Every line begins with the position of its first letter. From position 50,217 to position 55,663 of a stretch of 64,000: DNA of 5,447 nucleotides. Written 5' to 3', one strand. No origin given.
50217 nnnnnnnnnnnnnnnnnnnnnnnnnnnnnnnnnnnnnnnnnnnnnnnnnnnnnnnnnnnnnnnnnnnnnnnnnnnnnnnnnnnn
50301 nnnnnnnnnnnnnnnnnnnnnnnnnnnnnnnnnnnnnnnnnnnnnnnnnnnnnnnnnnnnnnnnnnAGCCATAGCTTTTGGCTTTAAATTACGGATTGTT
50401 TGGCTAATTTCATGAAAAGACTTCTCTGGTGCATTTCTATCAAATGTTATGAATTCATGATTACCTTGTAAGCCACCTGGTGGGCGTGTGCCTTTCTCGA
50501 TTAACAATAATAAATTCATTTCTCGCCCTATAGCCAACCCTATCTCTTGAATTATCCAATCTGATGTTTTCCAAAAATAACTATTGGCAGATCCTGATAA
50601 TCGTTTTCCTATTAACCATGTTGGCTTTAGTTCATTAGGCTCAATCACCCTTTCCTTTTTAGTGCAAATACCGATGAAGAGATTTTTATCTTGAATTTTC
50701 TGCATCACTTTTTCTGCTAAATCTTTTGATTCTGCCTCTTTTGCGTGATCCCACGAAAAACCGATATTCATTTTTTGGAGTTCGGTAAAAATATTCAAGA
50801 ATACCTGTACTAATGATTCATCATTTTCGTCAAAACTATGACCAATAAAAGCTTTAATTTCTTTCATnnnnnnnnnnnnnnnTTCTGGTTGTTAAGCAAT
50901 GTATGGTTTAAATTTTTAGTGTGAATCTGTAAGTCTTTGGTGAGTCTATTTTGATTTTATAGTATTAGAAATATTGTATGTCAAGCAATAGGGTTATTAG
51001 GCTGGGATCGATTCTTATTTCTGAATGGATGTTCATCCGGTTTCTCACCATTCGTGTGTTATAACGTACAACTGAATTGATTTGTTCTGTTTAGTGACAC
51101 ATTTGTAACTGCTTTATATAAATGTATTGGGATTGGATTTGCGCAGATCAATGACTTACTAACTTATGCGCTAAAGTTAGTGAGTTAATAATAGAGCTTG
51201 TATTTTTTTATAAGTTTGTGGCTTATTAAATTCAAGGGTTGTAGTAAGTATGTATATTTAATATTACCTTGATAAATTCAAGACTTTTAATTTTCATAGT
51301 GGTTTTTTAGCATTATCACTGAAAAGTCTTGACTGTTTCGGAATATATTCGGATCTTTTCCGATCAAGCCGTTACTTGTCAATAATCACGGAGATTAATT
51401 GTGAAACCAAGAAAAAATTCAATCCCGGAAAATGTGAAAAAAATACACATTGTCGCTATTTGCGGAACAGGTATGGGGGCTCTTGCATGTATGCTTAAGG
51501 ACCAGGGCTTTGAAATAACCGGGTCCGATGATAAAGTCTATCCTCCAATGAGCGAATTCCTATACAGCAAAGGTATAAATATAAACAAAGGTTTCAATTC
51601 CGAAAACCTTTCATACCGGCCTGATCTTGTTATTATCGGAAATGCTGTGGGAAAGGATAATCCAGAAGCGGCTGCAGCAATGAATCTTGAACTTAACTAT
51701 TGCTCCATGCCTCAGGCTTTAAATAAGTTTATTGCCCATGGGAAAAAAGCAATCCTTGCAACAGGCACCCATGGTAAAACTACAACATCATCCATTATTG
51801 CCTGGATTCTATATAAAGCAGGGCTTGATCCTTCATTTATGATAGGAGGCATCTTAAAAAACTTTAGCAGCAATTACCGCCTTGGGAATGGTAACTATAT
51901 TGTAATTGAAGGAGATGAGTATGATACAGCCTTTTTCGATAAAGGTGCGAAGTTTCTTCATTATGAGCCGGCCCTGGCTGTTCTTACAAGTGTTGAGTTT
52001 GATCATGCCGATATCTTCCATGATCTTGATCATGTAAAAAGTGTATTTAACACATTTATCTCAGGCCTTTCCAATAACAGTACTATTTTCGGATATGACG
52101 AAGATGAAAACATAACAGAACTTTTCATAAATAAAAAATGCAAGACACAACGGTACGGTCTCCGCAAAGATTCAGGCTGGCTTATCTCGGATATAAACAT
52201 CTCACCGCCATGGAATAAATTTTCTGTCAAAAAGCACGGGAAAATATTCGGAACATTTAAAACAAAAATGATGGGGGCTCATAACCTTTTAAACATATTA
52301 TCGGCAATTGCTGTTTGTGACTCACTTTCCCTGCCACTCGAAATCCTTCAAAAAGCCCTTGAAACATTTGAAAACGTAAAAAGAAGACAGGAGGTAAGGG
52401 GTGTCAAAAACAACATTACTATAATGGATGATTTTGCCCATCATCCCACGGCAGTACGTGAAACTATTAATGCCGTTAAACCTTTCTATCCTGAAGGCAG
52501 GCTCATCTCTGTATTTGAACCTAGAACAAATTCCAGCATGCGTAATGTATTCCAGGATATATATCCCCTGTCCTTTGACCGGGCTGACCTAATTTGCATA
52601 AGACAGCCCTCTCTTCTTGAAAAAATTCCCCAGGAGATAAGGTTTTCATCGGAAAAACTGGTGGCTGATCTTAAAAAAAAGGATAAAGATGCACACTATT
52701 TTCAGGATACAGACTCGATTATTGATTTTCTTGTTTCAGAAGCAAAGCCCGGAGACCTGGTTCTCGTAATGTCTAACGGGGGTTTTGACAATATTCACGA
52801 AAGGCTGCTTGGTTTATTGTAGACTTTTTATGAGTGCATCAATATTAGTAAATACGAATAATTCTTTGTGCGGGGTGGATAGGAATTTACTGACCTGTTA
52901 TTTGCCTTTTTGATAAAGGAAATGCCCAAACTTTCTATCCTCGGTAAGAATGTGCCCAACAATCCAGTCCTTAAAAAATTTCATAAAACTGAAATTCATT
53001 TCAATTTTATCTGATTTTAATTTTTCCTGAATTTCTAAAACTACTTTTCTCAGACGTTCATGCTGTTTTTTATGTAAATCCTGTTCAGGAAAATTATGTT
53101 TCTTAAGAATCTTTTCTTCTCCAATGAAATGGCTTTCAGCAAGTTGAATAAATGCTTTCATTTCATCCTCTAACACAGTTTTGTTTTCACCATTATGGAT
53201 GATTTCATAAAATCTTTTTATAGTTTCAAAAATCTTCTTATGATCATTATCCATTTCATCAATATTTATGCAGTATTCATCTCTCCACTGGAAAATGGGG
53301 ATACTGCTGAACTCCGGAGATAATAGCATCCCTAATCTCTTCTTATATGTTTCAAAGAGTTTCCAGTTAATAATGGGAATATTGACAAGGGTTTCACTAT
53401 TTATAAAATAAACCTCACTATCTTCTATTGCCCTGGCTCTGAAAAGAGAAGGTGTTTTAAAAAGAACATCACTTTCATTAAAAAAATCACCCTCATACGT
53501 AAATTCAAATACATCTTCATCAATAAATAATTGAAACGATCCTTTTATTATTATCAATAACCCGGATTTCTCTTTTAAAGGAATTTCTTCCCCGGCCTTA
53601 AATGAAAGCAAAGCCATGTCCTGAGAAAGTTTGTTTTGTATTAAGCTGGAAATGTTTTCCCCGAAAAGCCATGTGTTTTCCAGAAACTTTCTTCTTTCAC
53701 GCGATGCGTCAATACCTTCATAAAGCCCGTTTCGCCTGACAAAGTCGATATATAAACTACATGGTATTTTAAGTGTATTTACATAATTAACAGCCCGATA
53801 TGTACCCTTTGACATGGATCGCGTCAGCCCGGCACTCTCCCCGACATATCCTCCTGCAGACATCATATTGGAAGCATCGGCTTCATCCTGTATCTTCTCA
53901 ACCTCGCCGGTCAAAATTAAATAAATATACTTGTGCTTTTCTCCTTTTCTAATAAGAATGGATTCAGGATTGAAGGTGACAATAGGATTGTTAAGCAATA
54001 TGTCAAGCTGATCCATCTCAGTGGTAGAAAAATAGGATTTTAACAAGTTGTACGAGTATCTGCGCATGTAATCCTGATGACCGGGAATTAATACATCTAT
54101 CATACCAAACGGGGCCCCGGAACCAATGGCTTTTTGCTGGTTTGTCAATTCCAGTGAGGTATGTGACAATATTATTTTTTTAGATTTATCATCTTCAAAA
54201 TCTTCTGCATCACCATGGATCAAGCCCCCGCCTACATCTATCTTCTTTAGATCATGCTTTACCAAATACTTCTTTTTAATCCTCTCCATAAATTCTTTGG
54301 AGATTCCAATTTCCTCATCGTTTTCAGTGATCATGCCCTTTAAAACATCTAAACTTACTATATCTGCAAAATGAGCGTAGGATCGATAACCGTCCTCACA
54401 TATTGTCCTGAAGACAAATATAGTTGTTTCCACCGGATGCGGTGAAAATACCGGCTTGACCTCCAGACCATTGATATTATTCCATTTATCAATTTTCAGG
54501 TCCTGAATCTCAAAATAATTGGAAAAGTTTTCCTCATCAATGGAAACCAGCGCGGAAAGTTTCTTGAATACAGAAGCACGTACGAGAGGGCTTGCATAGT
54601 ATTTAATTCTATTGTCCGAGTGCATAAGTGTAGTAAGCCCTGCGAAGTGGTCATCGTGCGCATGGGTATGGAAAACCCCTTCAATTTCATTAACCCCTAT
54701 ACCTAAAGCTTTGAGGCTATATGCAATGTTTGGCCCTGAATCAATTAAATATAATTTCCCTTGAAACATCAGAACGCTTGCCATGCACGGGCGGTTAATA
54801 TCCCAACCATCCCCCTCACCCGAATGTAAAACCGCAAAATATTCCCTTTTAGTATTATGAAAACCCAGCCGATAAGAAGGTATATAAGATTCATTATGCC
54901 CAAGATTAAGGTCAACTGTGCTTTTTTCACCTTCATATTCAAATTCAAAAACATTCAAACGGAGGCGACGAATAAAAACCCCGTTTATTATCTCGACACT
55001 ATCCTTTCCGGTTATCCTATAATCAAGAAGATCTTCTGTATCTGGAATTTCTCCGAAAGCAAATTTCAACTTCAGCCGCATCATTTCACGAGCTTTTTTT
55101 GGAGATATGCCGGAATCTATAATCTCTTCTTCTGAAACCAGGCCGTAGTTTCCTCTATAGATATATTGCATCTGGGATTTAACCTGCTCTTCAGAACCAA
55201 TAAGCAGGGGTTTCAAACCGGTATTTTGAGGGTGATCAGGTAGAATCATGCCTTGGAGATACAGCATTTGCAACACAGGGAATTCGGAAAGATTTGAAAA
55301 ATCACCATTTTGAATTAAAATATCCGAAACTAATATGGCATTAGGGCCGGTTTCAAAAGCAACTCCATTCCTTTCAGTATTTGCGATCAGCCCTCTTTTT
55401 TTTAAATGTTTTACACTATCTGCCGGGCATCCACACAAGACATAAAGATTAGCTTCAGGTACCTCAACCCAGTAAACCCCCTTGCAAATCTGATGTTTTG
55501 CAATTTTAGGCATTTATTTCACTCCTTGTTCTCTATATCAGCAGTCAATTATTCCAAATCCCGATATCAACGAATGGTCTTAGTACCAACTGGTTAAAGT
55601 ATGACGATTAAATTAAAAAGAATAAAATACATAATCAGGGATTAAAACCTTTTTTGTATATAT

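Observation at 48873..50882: Stand-alone TIR-like/TPR protein: candidate single-gene anti-phage (NADase-type) defence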

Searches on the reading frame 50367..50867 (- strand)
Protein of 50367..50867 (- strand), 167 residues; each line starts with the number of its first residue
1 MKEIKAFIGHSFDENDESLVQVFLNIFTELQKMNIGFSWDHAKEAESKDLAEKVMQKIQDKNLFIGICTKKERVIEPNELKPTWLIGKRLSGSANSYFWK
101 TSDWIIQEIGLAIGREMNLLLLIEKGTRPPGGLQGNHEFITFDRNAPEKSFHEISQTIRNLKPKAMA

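Call 17: search_solved_structures(query=A2, max_evalue=10, show_alignments=3)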
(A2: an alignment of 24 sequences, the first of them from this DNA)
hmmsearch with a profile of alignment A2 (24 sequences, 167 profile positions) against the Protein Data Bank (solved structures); distinct sequences matched with E-value up to 10: 3.
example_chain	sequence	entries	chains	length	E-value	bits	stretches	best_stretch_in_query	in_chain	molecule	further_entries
1g3q_A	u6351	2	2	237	0.15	14.9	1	21-67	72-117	CELL DIVISION INHIBITOR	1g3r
1ion_A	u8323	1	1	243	1.4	11.7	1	14-67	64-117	PROBABLE CELL DIVISION INHIBITOR MIND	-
2vxz_A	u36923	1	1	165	1.5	11.7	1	99-143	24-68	PYRSV_GP04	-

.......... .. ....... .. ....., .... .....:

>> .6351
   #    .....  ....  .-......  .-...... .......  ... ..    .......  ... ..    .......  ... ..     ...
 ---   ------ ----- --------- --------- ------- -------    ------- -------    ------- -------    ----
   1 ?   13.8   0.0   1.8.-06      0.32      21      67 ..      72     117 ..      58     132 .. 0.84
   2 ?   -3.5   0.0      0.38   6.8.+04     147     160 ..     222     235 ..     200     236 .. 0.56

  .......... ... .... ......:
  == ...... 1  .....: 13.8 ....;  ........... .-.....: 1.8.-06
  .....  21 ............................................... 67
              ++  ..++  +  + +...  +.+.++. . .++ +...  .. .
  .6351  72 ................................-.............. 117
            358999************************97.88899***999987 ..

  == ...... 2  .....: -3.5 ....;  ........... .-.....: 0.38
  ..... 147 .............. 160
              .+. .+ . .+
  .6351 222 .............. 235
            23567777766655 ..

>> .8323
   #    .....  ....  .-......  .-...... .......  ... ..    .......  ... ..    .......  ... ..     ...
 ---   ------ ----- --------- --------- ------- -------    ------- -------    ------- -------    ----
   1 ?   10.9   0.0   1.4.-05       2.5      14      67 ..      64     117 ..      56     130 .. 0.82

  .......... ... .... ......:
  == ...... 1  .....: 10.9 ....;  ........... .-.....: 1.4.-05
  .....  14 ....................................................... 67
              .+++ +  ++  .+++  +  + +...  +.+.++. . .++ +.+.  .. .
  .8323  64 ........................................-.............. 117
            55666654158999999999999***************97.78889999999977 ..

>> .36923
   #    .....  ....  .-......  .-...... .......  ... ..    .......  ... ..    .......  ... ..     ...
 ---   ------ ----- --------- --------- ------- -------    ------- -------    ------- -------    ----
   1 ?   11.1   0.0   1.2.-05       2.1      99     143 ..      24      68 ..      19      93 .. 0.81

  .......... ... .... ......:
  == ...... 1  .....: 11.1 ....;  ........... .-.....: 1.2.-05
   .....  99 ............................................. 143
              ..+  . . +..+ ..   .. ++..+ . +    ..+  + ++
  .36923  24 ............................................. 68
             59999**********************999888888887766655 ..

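Call 23: predict_structure(alignment_id=A2)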
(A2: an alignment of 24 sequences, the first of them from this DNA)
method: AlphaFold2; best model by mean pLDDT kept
length: 167 residues; sequences in the alignment: 24
mean_pLDDT: 86.5   pTM: 0.83
mean pLDDT of the five models: 86.5, 84.7, 84.3, 82.0, 81.3
residues with pLDDT >= 90: 94; 70-90: 59; 50-70: 10; < 50: 4
segments of 3 or more residues with pLDDT < 50: none
pLDDT, mean of each block of 10 residues (from residue 1): 85 84 94 88 61 81 93 93 83 93 89 91 95 84 95 92 61
secondary structure, 60 per line:
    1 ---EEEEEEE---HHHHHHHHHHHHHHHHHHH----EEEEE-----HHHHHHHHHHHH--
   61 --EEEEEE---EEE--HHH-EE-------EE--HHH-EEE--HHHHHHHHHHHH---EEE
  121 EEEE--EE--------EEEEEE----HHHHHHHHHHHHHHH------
elements in order: E4-10 H14-32 E37-41 H47-58 E63-68 E72-74 E98-100 H103-114 E118-124 E137-142 H147-161

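Call 26: fold_search(model_id=the predicted structure, library=pdb)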
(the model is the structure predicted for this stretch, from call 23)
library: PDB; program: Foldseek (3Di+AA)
matches with E <= 10: 1609; with E <= 0.001: 6
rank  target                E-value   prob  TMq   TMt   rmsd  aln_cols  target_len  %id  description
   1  9ia6_A                5.4e-04  1.00  0.51  0.64   5.1       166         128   12  Crystal structure of DNPH1 bound by compound 3. (released 2025-11-12)
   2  8qhr_A                5.7e-04  1.00  0.53  0.65   5.1       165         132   12  Crystal structure of the human DNPH1 glycosyl-enzyme intermediate (released 2023-11-08)
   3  9mw2_A                6.5e-04  1.00  0.48  0.58   5.8       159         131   16  Structure of SARM1 TIR domain bound to G6831 (released 2026-02-04)
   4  9ugj_B                6.5e-04  1.00  0.48  0.56   7.6       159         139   15  Structure of SARM1 bound to SIR3-ADPR (released 2026-02-18)
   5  9da6_A                7.3e-04  1.00  0.53  0.66   5.0       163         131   13  Crystal structure of human DNPH1 bound to inhibitor 3a (released 2025-02-05)
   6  6o0u_A                7.8e-04  1.00  0.50  0.58   7.1       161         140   16  Crystal structure of the TIR domain H685A mutant from human SARM1 (released 2019-09-04)
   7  4jen_A                1.0e-03  1.00  0.53  0.71   6.5       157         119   13  Structure of Clostridium botulinum CMP N-glycosidase, BcmB (released 2013-09-11)
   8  4ycs_A                1.3e-03  1.00  0.55  0.71   3.1       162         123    7  Crystal structure of putative lipoprotein from Peptoclostridium difficile 630 (fragment) (released 2015-03-18)
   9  9ia6_B                1.3e-03  1.00  0.55  0.67   4.4       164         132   13  Crystal structure of DNPH1 bound by compound 3. (released 2025-11-12)
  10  6zfx_A                1.4e-03  1.00  0.47  0.15   9.6       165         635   16  hSARM1 GraFix-ed (released 2020-11-18)
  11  9ugj_F                1.5e-03  1.00  0.47  0.55   7.1       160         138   14  Structure of SARM1 bound to SIR3-ADPR (released 2026-02-18)
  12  9i9q_A                1.6e-03  1.00  0.54  0.66   3.9       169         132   12  Crystal structure of DNPH1 bound by compound 2. (released 2025-11-12)
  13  4ycs_C                2.0e-03  1.00  0.55  0.72   3.1       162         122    7  Crystal structure of putative lipoprotein from Peptoclostridium difficile 630 (fragment) (released 2015-03-18)
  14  2wdp_B                2.2e-03  0.97  0.38  0.31   6.5       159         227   11  Crystal Structure of Ligand Free Human Caspase-6 (released 2009-10-27)
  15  7uxu_A                2.3e-03  1.00  0.44  0.52   6.9       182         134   14  CryoEM structure of the TIR domain from AbTir in complex with 3AD (released 2022-09-07)
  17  7un8_A                3.1e-03  1.00  0.49  0.30   5.7       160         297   17  SfSTING with c-di-GMP single fiber (released 2022-07-27)
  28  7un8_C                7.6e-03  1.00  0.50  0.30   5.4       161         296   16  SfSTING with c-di-GMP single fiber (released 2022-07-27)
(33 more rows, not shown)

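Call 57: search_protein_representatives(alignment_id=A2)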
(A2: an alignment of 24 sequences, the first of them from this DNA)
Query: 24 sequences, 167 profile positions. Proteins with E-value up to 0.001 (for the whole library): 1063; up to 1e-10: 701; up to 1e-30: 360. The best 150 are listed.
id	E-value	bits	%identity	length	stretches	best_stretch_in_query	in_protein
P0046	6.0e-81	286.3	-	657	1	1-166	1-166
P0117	8.7e-80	282.5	-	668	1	1-165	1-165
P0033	1.9e-79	281.4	-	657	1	1-166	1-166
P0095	1.7e-76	271.8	-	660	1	2-166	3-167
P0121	1.9e-76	271.7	-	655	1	1-166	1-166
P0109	2.8e-76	271.1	-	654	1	1-166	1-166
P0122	6.0e-76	270.0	-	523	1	1-166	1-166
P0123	2.5e-75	268.0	-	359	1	1-166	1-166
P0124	7.8e-75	266.4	-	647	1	3-165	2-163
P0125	1.6e-74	265.4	-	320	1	1-165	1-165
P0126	2.1e-74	265.0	-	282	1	1-165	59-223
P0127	6.4e-74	263.4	-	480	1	1-166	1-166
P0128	2.9e-73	261.3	-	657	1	1-165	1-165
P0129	5.6e-73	260.3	-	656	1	1-165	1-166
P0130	1.5e-72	259.0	-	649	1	1-165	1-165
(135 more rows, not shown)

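Call 81: search_protein_families(library=pfam, alignment_id=A2, max_evalue=10)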
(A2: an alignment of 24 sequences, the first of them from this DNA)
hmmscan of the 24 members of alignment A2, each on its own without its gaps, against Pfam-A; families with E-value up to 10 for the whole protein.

A. member 1, seq(167 aa): 1 family
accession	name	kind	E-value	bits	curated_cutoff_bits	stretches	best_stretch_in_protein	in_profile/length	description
PF10137.14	CAP12-PCTIR_TIR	-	0.0014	19.1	24.7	1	6-136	2-112/119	CAP12/Pycsar effector protein, TIR domain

B. families by the number of members that match (of 24 scanned): 6 families
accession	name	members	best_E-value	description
PF10137.14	CAP12-PCTIR_TIR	6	0.00053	CAP12/Pycsar effector protein, TIR domain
PF08902.16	DUF1848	3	0.066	Domain of unknown function (DUF1848)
PF08458.16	PH_2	2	0.03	Plant pleckstrin homology-like region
PF18719.7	ArlS_N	1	0.099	ArlS sensor domain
PF00253.27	Ribosomal_S14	1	0.17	Ribosomal protein S14p/S29e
PF14911.11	MMS22L_C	1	0.19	S-phase genomic integrity recombination mediator, C-terminal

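Call 101: search_protein_families(library=padloc, alignment_id=A2, max_evalue=10)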
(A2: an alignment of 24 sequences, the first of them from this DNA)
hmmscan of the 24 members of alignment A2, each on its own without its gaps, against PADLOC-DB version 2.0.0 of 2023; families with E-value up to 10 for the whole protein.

A. member 1, seq(167 aa): 0 families

B. families by the number of members that match (of 24 scanned): 7 families
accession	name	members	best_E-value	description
PDLC00442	JetA1|JetA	5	0.031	DUF5716 domain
PDLC02607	DrmC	3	0.01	DrmC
PDLC02455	BrxA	3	0.017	BrxA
PDLC00419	ThsB1|ThsB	1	0.0021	TIR-like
PDLC00418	ThsB1|ThsB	1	0.017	TIR-like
PDLC00615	ZorC1|ZorC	1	0.019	EH signature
PDLC02342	AbiB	1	0.03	AbiB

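Call 102: search_protein_families(library=ncbifam, alignment_id=A2, max_evalue=10)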
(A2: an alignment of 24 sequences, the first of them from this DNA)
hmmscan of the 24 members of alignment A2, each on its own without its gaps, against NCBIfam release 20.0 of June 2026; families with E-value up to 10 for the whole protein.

A. member 1, seq(167 aa): 1 family
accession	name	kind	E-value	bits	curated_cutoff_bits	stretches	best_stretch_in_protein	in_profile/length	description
NF002256.0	PRK01189.1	equivalog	0.19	12.2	149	1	40-81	23-65/104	V-type ATP synthase subunit F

B. families by the number of members that match (of 24 scanned): 8 families
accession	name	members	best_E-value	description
NF011438.0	PRK14867.1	2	0.039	DNA topoisomerase VI subunit B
NF002256.0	PRK01189.1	2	0.058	V-type ATP synthase subunit F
NF010309.0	PRK13746.1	1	0.0085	aminoglycoside adenylyltransferase family protein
NF012157.0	ANT_3pp_I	1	0.072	AadA family aminoglycoside 3''-O-nucleotidyltransferase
NF007752.0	PRK10433.1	1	0.14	tRNA/rRNA methyltransferase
NF052459.1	OxoGTPPhMutT1Mycb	1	0.17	8-oxo-(d)GTP phosphatase MutT1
NF004045.0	PRK05562.1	1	0.18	NAD(P)-dependent oxidoreductase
TIGR02536.1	eut_hyp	1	0.19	TIGR02536 family ethanolamine utilization protein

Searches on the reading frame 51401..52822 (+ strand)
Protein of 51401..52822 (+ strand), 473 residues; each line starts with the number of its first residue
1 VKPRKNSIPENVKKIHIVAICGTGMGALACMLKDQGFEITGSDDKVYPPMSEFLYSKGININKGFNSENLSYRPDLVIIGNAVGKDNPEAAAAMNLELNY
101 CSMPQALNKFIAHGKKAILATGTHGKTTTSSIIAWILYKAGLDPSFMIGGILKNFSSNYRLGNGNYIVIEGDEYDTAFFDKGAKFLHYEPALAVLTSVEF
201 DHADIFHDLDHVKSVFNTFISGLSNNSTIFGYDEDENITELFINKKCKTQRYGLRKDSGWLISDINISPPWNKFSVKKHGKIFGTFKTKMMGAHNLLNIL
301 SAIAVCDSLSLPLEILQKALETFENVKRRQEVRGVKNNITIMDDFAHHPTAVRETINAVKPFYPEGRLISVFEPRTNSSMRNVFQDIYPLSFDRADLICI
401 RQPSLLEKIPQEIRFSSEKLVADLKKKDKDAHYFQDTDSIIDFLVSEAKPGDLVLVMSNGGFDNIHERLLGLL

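Call 68: find_related_loci(query=window:51401-52819:+, collection=metagenome_contigs, flank=6000)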
Query window:51401-52819:+ (473 aa) in metagenome_contigs; peptide patterns used: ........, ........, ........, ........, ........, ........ (x = any residue, [..] = any of these).
600 stretches matched a pattern (row limit reached: there are more); 600 encode a relative of the query (tblastn E <= 1e-3); the best 80 are kept; 80 distinct loci.
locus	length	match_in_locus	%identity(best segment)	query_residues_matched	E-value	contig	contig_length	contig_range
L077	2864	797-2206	66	1-470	0e+0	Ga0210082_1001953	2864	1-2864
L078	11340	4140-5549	63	1-470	0e+0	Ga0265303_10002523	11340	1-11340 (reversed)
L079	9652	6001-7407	67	5-473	0e+0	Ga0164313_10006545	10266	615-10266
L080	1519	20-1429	63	1-470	0e+0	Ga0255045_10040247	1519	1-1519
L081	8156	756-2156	63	1-467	0e+0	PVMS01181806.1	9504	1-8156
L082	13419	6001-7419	62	1-473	0e+0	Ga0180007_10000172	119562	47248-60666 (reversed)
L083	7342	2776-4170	62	6-470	0e+0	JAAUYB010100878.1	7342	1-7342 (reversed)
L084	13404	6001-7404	62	6-473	0e+0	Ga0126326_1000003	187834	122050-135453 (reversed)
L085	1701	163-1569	58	5-473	0e+0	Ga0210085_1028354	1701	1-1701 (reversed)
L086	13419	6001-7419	60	1-473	0e+0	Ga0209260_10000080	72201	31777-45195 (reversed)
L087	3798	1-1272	61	47-470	0e+0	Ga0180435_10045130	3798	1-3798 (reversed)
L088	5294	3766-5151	55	11-473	1e-179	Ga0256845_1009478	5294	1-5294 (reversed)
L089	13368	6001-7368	55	12-470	2e-174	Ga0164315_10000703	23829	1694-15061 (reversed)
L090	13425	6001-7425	53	6-470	3e-165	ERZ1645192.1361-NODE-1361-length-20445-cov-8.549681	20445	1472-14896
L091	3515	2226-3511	60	6-434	3e-172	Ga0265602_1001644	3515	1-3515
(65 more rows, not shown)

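Call 73: search_protein_families(library=pfam, proteins=[window:51401-52822:+], max_evalue=0.001)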
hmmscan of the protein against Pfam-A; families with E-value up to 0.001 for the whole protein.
window:51401-52822:+ (473 aa): 3 families
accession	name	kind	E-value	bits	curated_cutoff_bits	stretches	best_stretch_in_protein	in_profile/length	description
PF08245.18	Mur_ligase_M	-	3e-21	76.8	24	1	121-306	2-200/200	Mur ligase middle domain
PF02875.26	Mur_ligase_C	-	1.1e-18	68.7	28.4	1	328-460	1-127/127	Mur ligase, glutamate ligase domain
PF01225.30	Mur_ligase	-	1.1e-17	64.6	21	1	14-113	1-93/95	Mur ligase family, catalytic domain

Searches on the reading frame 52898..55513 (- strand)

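Call 73: search_protein_families(library=pfam, proteins=[window:52898-55513:-], max_evalue=0.001)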
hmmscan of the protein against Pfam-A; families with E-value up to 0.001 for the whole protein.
window:52898-55513:- (871 aa): 4 families
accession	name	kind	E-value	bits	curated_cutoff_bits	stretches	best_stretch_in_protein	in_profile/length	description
PF00027.35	cNMP_binding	-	1.4e-15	57.5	27.5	2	637-711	3-84/89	Cyclic nucleotide-binding domain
PF01814.28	Hemerythrin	-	9.5e-10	39.5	25.3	1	751-862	3-123/127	Hemerythrin HHE cation binding domain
PF00753.33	Lactamase_B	-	2e-08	34.8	22.7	1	250-298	13-65/196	Metallo-beta-lactamase superfamily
PF12706.13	Lactamase_B_2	-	1.4e-07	31.8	27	1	256-359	4-112/200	Beta-lactamase superfamily domain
